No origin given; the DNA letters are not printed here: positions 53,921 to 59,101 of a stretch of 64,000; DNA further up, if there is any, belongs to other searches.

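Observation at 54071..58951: Second giant PPDK-family kinase-like protein fused to degenerate receiver domains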

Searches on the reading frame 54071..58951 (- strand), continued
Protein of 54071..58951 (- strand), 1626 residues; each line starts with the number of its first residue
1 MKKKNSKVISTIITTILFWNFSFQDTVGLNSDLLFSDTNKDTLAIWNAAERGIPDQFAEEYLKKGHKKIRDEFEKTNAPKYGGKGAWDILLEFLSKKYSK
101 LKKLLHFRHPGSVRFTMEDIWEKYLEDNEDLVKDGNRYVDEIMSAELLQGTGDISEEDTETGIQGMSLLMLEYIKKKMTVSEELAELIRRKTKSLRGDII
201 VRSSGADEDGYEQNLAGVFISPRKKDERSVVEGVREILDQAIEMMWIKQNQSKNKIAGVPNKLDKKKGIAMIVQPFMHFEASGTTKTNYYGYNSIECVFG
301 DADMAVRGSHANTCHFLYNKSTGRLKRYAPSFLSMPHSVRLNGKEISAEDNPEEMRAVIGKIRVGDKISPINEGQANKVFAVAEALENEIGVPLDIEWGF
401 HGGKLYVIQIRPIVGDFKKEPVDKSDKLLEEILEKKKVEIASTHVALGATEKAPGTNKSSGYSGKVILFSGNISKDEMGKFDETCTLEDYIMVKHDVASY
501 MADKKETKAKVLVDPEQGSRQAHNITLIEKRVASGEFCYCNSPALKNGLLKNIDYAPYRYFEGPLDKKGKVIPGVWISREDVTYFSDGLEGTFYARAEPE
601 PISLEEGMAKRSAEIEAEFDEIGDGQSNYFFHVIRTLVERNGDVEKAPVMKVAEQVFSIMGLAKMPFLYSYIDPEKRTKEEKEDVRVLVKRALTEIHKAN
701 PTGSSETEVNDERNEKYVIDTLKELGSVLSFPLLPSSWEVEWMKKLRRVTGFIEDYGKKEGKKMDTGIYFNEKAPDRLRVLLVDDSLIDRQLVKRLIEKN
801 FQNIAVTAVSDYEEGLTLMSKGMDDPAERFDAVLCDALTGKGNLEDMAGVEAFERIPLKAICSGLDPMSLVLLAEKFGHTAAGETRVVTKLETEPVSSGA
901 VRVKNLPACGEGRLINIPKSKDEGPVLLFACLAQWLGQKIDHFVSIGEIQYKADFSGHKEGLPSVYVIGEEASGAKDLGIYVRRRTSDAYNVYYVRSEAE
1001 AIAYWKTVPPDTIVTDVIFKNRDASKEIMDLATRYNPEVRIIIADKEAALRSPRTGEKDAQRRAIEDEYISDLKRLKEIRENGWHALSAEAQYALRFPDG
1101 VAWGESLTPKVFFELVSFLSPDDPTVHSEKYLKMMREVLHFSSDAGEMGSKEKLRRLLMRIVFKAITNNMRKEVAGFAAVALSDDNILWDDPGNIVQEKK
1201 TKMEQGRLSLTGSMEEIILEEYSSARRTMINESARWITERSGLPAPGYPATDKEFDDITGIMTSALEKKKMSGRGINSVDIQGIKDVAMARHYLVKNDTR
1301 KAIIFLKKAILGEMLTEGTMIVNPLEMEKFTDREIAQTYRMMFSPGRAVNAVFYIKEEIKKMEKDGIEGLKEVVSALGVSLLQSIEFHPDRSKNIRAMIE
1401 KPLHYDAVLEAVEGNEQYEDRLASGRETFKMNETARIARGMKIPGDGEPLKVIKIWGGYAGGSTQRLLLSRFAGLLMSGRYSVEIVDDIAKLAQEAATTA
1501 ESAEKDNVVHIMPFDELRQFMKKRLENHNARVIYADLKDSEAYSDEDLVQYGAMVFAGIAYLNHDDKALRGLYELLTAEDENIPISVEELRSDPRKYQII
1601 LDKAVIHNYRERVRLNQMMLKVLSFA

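Call 17: find_encoding_contigs(protein=P0002, flank=10000, max_places=3)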
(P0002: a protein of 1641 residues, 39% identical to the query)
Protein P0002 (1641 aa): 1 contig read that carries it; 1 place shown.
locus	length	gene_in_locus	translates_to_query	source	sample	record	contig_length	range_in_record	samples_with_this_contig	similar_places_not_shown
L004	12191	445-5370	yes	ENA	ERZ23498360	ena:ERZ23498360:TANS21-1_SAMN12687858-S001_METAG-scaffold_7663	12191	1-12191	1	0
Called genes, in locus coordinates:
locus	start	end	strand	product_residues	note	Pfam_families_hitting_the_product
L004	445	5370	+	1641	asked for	PF01326:PPDK_N, PF00072:Response_reg (faint)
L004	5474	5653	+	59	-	PF05605:zf-Di19 (faint), PF17848:Zn_ribbon_ACC (faint)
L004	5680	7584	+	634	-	PF00078:RVT_1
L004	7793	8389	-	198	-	-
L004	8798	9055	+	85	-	-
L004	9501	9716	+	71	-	-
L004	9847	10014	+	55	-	PF12728:HTH_17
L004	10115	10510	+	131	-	PF00075:RNase_H, PF13456:RVT_3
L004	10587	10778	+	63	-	PF12728:HTH_17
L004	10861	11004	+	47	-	-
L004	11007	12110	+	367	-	PF24624:Int_N, PF00589:Phage_integrase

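Call 18: search_protein_families(library=pfam, proteins=[P0002, P0003, P0004, P0005], max_evalue=1)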
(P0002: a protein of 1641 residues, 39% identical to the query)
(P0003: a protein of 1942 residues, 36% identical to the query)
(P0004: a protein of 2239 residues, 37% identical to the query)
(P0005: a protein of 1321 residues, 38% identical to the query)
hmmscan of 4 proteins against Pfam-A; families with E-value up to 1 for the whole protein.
P0002 (1641 aa): 6 families
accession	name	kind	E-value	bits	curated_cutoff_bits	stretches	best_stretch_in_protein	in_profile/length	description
PF00072.30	Response_reg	-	4.2e-22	78.9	30.2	4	1147-1204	1-55/111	Response regulator receiver domain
PF01326.24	PPDK_N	-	1.7e-14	54.3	27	1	43-360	3-311/328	Pyruvate phosphate dikinase, AMP/ATP-binding domain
PF03709.21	OKR_DC_1_N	-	0.0013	19.4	29.3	1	1012-1070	8-62/111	Orn/Lys/Arg decarboxylase, N-terminal domain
PF18842.6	LPD26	-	0.0094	16.5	27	1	94-115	30-51/62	Large polyvalent protein associated domain 26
PF20274.4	cREC_REC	-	0.053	14.6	27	0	855-926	13-74/88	Cyclic-phosphate processing Receiver domain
PF25199.1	nSTAND_NTPase5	-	0.19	12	34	0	1353-1405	85-135/145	Novel STAND NTPase 5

P0003 (1942 aa): 5 families
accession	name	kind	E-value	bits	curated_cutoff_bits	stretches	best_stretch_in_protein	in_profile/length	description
PF01326.24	PPDK_N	-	1.2e-14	54.8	27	1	94-393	16-309/328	Pyruvate phosphate dikinase, AMP/ATP-binding domain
PF00072.30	Response_reg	-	4.4e-11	43.4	30.2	3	1173-1228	1-55/111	Response regulator receiver domain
PF21588.3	AP5B1_middle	-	0.022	14.5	24.5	1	1232-1356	172-295/367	AP5B1, middle domain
PF12631.12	MnmE_helical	-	0.037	14.6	40.1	0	1124-1361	47-206/211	MnmE helical domain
PF21194.3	TadZ-like_ARD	-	0.73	10.6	27.4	0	1202-1231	35-65/108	TadZ-like, receiver domain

P0004 (2239 aa): 7 families
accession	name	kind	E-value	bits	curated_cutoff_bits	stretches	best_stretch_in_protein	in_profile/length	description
PF00072.30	Response_reg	-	1e-28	100.1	30.2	5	1333-1444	1-110/111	Response regulator receiver domain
PF01326.24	PPDK_N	-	6e-15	55.8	27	1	116-401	27-309/328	Pyruvate phosphate dikinase, AMP/ATP-binding domain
PF20274.4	cREC_REC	-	0.00088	20.3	27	0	1210-1271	15-80/88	Cyclic-phosphate processing Receiver domain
PF23198.2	PDE8A_N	-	0.012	16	29.6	0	1787-1817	32-62/147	PDE8A-like, N-terminal domain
PF19967.4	VMAP-M5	-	0.089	13.2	27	1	1738-1826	3-100/136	vWA-MoxR associated protein middle region (VMAP-M) 5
PF24571.2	HEAT_SCC3-SA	-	0.1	13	25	1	965-1034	138-207/261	Cohesin subunit SCC3/SA, HEAT-repeats domain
PF21194.3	TadZ-like_ARD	-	0.4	11.5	27.4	0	1030-1089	2-60/108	TadZ-like, receiver domain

P0005 (1321 aa): 2 families
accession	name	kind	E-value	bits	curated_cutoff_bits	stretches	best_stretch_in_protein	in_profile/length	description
PF00072.30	Response_reg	-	1.8e-14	54.2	30.2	2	854-958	1-105/111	Response regulator receiver domain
PF01326.24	PPDK_N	-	1.3e-07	31.7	27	1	117-381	60-310/328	Pyruvate phosphate dikinase, AMP/ATP-binding domain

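Call 93: search_protein_families(library=padloc, proteins=[window:54071-58951:-], max_evalue=0.01)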
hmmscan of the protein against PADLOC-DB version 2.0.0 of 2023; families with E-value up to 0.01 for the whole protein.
window:54071-58951:- (1626 aa): 0 families
